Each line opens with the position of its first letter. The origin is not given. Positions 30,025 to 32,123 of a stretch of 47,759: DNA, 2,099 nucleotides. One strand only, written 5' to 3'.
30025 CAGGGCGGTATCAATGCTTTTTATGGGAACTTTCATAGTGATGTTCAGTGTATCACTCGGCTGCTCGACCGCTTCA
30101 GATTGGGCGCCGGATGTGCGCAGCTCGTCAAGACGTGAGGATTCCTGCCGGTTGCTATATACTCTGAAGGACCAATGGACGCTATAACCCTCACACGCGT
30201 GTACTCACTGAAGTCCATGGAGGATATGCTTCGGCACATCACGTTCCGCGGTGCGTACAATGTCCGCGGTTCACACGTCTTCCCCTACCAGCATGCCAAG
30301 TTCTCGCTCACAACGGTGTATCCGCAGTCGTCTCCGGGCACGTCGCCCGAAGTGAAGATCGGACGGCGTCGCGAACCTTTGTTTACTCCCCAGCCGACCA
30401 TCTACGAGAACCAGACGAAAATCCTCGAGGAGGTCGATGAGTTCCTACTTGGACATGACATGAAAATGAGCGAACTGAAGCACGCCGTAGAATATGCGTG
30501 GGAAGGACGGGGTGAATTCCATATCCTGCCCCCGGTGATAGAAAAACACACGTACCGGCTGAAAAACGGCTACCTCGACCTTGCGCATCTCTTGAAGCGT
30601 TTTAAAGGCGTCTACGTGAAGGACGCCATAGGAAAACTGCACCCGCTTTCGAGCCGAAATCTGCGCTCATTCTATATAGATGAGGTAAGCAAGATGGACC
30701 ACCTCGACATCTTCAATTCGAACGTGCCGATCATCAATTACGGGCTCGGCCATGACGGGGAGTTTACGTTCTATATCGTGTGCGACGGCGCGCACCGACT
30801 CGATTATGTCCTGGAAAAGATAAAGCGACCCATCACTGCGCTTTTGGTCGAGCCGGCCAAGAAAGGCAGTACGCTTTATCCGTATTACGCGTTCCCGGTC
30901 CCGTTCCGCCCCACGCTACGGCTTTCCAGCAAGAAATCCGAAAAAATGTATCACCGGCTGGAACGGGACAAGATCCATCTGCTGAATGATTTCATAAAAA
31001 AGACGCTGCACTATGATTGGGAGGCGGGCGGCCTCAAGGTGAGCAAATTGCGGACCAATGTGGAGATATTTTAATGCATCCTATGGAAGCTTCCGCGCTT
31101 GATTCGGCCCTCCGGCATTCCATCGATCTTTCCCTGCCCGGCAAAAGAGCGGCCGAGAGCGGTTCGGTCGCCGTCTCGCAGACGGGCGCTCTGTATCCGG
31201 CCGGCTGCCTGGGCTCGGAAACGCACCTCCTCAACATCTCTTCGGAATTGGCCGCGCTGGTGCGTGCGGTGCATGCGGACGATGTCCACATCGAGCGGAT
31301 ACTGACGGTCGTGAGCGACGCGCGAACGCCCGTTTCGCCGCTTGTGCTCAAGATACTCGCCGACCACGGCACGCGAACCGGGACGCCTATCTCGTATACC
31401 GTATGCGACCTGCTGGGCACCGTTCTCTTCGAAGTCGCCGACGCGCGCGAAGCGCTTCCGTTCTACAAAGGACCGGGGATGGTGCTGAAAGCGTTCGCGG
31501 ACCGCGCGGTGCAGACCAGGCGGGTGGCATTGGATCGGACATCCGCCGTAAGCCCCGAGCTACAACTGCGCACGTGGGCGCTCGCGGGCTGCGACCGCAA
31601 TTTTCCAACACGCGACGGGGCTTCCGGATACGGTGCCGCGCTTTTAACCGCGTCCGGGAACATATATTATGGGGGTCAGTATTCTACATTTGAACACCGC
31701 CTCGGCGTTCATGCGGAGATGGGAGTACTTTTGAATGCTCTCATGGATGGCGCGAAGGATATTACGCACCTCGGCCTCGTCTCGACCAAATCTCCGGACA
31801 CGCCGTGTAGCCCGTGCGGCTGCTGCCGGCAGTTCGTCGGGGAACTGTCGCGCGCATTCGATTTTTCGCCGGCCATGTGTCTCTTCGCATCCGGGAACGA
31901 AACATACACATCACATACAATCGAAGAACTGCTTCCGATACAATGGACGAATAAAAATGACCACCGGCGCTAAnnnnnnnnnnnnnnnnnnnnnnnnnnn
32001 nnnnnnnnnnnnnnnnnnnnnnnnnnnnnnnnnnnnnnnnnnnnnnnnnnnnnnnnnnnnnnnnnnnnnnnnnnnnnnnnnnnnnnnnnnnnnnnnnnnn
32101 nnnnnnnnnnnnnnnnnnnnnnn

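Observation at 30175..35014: Four-gene operon with overlapping start/stop codons that looks like a non-canonical thymidylate or C5-modified-pyrimidine pathway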

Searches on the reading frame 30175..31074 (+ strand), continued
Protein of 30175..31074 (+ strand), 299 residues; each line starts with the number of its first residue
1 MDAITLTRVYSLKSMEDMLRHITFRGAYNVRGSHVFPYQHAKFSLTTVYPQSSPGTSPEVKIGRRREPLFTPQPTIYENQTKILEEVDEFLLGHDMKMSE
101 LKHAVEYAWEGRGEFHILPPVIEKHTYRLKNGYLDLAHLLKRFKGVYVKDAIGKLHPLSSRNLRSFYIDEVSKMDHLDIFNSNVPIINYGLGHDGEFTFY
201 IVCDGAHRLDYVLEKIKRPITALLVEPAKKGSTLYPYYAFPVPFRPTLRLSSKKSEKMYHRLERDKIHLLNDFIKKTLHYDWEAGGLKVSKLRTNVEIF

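Call 91: find_encoding_contigs(protein=P0259, flank=8000, max_places=3)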
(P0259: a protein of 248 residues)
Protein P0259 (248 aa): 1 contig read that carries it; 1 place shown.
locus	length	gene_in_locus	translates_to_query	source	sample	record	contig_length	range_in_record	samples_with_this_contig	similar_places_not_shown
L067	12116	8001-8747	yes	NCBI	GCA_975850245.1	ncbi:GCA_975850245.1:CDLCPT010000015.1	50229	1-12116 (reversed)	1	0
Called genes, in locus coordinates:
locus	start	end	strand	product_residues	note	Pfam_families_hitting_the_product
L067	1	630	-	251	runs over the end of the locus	-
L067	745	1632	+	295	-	PF01134:GIDA (faint), PF01266:DAO (faint), PF03486:HI0933_like (faint), PF07992:Pyr_redox_2, PF13738:Pyr_redox_3, PF00070:Pyr_redox (weak)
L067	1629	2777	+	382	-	PF01488:Shikimate_DH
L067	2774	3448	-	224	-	PF13353:Fer4_12, PF04055:Radical_SAM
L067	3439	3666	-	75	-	PF00462:Glutaredoxin, PF13192:Thioredoxin_3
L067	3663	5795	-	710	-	PF03477:ATP-cone, PF13597:NRDD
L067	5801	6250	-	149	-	PF22811:Zn_ribbon_NrdR, PF03477:ATP-cone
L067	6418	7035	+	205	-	PF00383:dCMP_cyt_deam_1, PF14437:MafB19-deam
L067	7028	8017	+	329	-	PF00303:Thymidylat_synt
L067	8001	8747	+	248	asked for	PF24392:Parb-CE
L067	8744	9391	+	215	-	PF00702:Hydrolase (faint), PF13419:HAD_2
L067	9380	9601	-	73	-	-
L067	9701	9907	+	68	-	PF12797:Fer4_2, PF12837:Fer4_6, PF13237:Fer4_10 (weak), PF00037:Fer4, PF13459:Fer4_15, PF14697:Fer4_21 (weak), PF13370:Fer4_13, PF12800:Fer4_4 (weak), +2 more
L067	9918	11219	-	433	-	PF02788:RuBisCO_large_N, PF00016:RuBisCO_large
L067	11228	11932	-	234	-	PF00702:Hydrolase, PF13419:HAD_2, PF13242:Hydrolase_like (weak)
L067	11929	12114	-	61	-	?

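Call 92: search_protein_families(library=ncbifam, proteins=[L067:6418-7035:+, L067:7028-8017:+, L067:8744-9391:+, L064:7860-9320:+, L065:1553-2245:+], max_evalue=0.001)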
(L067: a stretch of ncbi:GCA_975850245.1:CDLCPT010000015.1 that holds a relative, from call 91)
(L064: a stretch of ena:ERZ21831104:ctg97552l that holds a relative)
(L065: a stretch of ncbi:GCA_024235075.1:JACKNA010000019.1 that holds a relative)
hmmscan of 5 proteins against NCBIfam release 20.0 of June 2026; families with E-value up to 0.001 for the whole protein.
L067:6418-7035:+ (205 aa): 3 families
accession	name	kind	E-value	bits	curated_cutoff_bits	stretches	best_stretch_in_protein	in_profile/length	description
TIGR02571.1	ComEB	equivalog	1.4e-16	60.8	219.45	1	16-166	2-140/151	ComE operon protein 2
NF041025.1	antiphage_deaminase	equivalog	2.6e-14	53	400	2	94-147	338-394/437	anti-phage dCTP deaminase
NF008113.2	PRK10860.1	equivalog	0.00017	21.5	150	0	112-141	77-106/165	tRNA adenosine(34) deaminase TadA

L067:7028-8017:+ (329 aa): 4 families
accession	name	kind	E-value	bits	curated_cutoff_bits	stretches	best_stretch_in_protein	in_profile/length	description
TIGR03283.1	thy_syn_methano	equivalog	9.7e-24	84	174.55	1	11-238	5-200/201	thymidylate synthase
NF002495.0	PRK01827.1-1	equivalog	9.5e-09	35.2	327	1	111-276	109-265/279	thymidylate synthase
NF002497.0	PRK01827.1-3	equivalog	1.3e-05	24.7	327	1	108-246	98-223/264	thymidylate synthase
NF002496.0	PRK01827.1-2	equivalog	5.5e-05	22.4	325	1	115-214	160-251/318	thymidylate synthase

L067:8744-9391:+ (215 aa): 10 families
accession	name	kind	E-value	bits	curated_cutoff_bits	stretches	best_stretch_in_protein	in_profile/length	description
TIGR01993.1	Pyr-5-nucltdase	equivalog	1.1e-17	64.4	142.9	1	5-192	2-182/183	pyrimidine 5'-nucleotidase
TIGR02253.1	CTE7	subfamily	2.7e-13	50.2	169.75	1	4-193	3-194/221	TIGR02253 family HAD-type hydrolase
TIGR02252.1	DREG-2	subfamily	9.5e-09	35.3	155.2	1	98-189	110-200/203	HAD hydrolase, REG-2-like, family IA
TIGR02254.1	YjjG_YfnB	equivalog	1.2e-05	24.9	159.9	1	4-198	2-201/223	YjjG family noncanonical pyrimidine nucleotidase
TIGR01662.1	HAD-SF-IIIA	subfamily_domain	1.4e-05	25.2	44.6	0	144-193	88-138/141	HAD-IIIA family hydrolase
NF009804.0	PRK13288.1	equivalog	2.4e-05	23.9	218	1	4-195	4-183/215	pyrophosphatase PpaX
TIGR01549.1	HAD-SF-IA-v1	subfamily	5.8e-05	23.5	23.3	0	131-187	95-149/149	HAD-IA family hydrolase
TIGR02247.1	HAD-1A3-hyp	subfamily_domain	0.00015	21.6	125.4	1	132-195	133-197/211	epoxide hydrolase N-terminal domain-like phosphatase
NF006976.0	PRK09449.1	equivalog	0.0003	20.4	183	1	39-206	37-208/225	pyrimidine 5'-nucleotidase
NF009695.0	PRK13222.1-2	equivalog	0.00073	19.1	225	0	101-190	102-190/226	phosphoglycolate phosphatase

L064:7860-9320:+ (486 aa): 5 families
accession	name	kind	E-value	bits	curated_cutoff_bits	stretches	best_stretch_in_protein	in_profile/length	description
TIGR03283.1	thy_syn_methano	equivalog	7e-30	104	174.55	1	202-389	7-193/201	thymidylate synthase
NF002128.0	PRK00964.1-6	equivalog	1e-14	54.5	568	1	404-485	283-367/390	tetrahydromethanopterin S-methyltransferase subunit A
TIGR00284.1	TIGR00284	hypoth_equivalog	1.6e-07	30.3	256.65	1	410-485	417-493/497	dihydropteroate synthase-like protein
NF002495.0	PRK01827.1-1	equivalog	3.8e-06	26.6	327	1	275-403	101-234/279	thymidylate synthase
NF002126.0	PRK00964.1-4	subfamily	0.0008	19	161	0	57-127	42-110/186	tetrahydromethanopterin S-methyltransferase subunit A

L065:1553-2245:+ (230 aa): 20 families
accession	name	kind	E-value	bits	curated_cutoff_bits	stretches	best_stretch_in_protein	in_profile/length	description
TIGR02253.1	CTE7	subfamily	8.4e-16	58.4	169.75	1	133-214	145-220/221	TIGR02253 family HAD-type hydrolase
NF053830.1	RUBPPhHalo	equivalog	1.1e-11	44.8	330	1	63-214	83-230/234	ribulose-1,5-bisphosphate 5-phosphatase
TIGR02252.1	DREG-2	subfamily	3e-11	43.5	155.2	1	81-181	102-203/203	HAD hydrolase, REG-2-like, family IA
NF006976.0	PRK09449.1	equivalog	1.9e-10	40.7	183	1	85-194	97-207/225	pyrimidine 5'-nucleotidase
TIGR01460.1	HAD-SF-IIA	subfamily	5.6e-10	39.4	100.15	1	136-183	195-244/246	HAD-IIA family hydrolase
TIGR02254.1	YjjG_YfnB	equivalog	1.1e-08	34.8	159.9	1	129-192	143-206/223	YjjG family noncanonical pyrimidine nucleotidase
TIGR01509.1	HAD-SF-IA-v3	subfamily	5.6e-08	33.1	29.4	1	128-182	102-154/154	HAD-IA family hydrolase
TIGR01458.1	HAD-SF-IIA-hyp3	hypoth_equivalog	3.5e-07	29.8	175.95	1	136-181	177-222/257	TIGR01458 family HAD-type hydrolase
TIGR02247.1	HAD-1A3-hyp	subfamily_domain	5.3e-07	29.6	125.4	1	131-196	145-208/211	epoxide hydrolase N-terminal domain-like phosphatase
TIGR01459.1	HAD-SF-IIA-hyp4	hypoth_equivalog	2.4e-06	27.2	103.75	1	136-183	193-241/242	TIGR01459 family HAD-type hydrolase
NF009695.0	PRK13222.1-2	equivalog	1.4e-05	24.7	225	1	83-181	94-192/226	phosphoglycolate phosphatase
NF006991.0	PRK09456.1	equivalog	2.8e-05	23.9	295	1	129-183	132-185/199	glucose-1-phosphatase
TIGR01457.1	HAD-SF-IIA-hyp2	hypoth_equivalog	2.9e-05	23.7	247.65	1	136-181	176-221/249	TIGR01457 family HAD-type hydrolase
NF052576.1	PymNtasePynAStpc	equivalog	6.8e-05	22.6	350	1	86-186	102-204/229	pyrimidine 5'-nucleotidase PynA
TIGR01428.1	HAD_type_II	equivalog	6.9e-05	22.9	125.4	1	84-186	92-193/197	haloacid dehalogenase type II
TIGR01993.1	Pyr-5-nucltdase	equivalog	0.00039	20.3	142.9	1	136-180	138-181/183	pyrimidine 5'-nucleotidase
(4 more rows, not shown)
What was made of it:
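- On HAD superfamily, pyrimidine 5'-nucleotidase (TIGR01993 / SDT1 type): The L067 counterpart scores 64 bits (call 92).
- A sister version of the module (dCMP deaminase, TS-like, ParB-CE, HAD) lies beside NrdR-NrdD-NrdG (calls 91, 92).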

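Call 97: find_related_loci(query=A2, collection=viral_contigs, flank=8000)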
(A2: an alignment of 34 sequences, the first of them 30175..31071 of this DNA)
Query A2 (299 aa) in viral_contigs; peptide patterns used: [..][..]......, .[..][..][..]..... (x = any residue, [..] = any of these).
5 stretches matched a pattern, but none encodes a relative of the query by tblastn (E <= 1e-3).

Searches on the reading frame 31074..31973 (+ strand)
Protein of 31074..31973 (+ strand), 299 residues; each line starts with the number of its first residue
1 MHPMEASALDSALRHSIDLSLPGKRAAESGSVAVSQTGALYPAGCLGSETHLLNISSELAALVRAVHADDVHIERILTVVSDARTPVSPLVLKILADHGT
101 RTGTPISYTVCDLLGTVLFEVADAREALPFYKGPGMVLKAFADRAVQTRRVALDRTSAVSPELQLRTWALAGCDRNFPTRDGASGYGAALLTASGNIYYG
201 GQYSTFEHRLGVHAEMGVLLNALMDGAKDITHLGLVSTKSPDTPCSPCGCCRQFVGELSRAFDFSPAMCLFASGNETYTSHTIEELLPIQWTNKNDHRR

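Call 4: search_protein_families(library=pfam, proteins=[window:31074-31973:+], max_evalue=1)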
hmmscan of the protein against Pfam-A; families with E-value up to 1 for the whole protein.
window:31074-31973:+ (299 aa): 2 families
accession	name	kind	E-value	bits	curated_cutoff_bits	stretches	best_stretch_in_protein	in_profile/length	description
PF00383.29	dCMP_cyt_deam_1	-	4.8e-05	23.6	25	1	186-257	26-92/102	Cytidine and deoxycytidylate deaminase zinc-binding region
PF13456.12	RVT_3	-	0.052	13.9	21.6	0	178-223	7-52/123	Reverse transcriptase-like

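Call 5: search_protein_families(library=ncbifam, proteins=[window:31074-31973:+], max_evalue=1)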
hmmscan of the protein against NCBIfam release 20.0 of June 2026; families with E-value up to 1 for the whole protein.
window:31074-31973:+ (299 aa): 7 families
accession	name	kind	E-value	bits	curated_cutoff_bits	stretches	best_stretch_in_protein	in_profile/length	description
TIGR01354.1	cyt_deam_tetra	equivalog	9.4e-13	48.5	113.65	1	187-294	24-124/126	cytidine deaminase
NF004064.0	PRK05578.1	equivalog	3.6e-11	43.2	74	1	187-295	30-127/130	cytidine deaminase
NF009076.0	PRK12411.1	equivalog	5.2e-11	42.7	216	1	187-261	27-99/132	cytidine deaminase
NF006537.0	PRK09027.1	equivalog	4.1e-08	33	153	1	187-264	74-145/295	cytidine deaminase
NF005314.0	PRK06848.1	equivalog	6.3e-08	32.8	131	1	183-294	26-137/139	cytidine deaminase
TIGR01355.1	cyt_deam_dimer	equivalog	6.6e-07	28.9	275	1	187-294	46-143/283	cytidine deaminase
NF006155.0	PRK08298.1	equivalog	0.013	15.5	129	1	171-293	13-131/136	cytidine deaminase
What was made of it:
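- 31074..31973 (+): g2: 299-aa tandem cytidine-deaminase-fold protein. The N-half is degenerate; the C-half (residues ~186-295) is the zinc-dependent catalytic domain. TIGR01354 E=9e-13, below cutoff (call 5).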

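Call 23: search_protein_families(library=phrogs, proteins=[window:31074-31973:+], max_evalue=0.1)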
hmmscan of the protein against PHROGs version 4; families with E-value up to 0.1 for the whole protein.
window:31074-31973:+ (299 aa): 0 families

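Call 25: search_solved_structures(query=window:31074-31973:+, max_evalue=1, show_alignments=2)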
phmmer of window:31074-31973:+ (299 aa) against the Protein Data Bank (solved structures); distinct sequences matched with E-value up to 1: 24.
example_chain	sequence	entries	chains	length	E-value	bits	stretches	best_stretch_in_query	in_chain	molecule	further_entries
8x6u_A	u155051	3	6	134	3.5e-10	42.9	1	186-294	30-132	EfCDA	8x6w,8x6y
1ux1_A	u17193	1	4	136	1.3e-09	41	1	185-297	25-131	CYTIDINE DEAMINASE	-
1zab_A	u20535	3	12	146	4.6e-09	39.2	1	186-291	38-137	Cytidine deaminase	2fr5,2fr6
1mq0_A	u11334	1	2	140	4.9e-09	39.1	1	186-291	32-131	Cytidine Deaminase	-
1ux0_A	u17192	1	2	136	4.3e-08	36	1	185-297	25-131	CYTIDINE DEAMINASE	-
1uwz_A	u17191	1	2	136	5.9e-08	35.6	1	185-297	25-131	CYTIDINE DEAMINASE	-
1jtk_A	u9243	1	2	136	5.9e-08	35.5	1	185-297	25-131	cytidine deaminase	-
1r5t_A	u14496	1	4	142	5.8e-07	32.3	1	165-290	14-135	Cytidine deaminase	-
2d30_A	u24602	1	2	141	7.3e-07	32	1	186-261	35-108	cytidine deaminase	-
7zob_A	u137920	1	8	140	7.2e-05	25.4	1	187-294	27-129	Metagenomic cytidine deaminase Cdd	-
3dmo_A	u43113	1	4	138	0.00023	23.7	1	186-260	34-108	Cytidine deaminase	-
3oj6_A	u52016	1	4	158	0.00062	22.4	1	178-294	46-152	Blasticidin-S deaminase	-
4eg2_A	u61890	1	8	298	0.004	19.7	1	187-263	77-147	Cytidine deaminase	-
1af2_A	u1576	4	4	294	0.017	17.6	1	185-264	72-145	CYTIDINE DEAMINASE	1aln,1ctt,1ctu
6k63_A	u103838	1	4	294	0.044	16.3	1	186-276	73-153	Cytidine deaminase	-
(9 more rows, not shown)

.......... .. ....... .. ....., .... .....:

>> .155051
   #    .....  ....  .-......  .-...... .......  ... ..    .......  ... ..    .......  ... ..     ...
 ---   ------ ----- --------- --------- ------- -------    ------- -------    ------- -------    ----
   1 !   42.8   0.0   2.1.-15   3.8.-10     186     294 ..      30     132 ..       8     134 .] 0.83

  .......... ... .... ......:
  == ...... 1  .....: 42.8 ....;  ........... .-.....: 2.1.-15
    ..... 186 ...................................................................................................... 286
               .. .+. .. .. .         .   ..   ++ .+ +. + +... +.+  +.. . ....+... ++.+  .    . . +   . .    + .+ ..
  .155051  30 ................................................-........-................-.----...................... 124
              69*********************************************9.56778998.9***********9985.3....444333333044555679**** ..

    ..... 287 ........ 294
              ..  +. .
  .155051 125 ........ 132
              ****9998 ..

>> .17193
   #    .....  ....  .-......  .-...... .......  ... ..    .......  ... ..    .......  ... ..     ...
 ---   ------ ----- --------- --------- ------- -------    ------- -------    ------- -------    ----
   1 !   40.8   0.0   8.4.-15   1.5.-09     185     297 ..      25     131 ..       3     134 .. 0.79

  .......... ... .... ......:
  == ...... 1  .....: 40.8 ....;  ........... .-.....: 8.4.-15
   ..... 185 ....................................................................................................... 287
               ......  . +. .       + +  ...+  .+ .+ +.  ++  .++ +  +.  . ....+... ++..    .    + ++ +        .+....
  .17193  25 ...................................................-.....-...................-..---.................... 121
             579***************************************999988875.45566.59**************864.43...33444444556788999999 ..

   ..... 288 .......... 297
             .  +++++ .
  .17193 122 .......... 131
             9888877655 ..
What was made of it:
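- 31074..31973 (+): PDB cytidine deaminases E=3.5e-10 (call 25).
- On Cytidine deaminase (tetrameric type, TIGR01354): PDB cytidine deaminases match at E=3.5e-10 (call 25).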

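Call 42: search_protein_families(library=padloc, proteins=[window:31074-31973:+], max_evalue=0.1)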
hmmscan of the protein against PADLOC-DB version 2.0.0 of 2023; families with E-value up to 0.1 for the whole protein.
window:31074-31973:+ (299 aa): 0 families
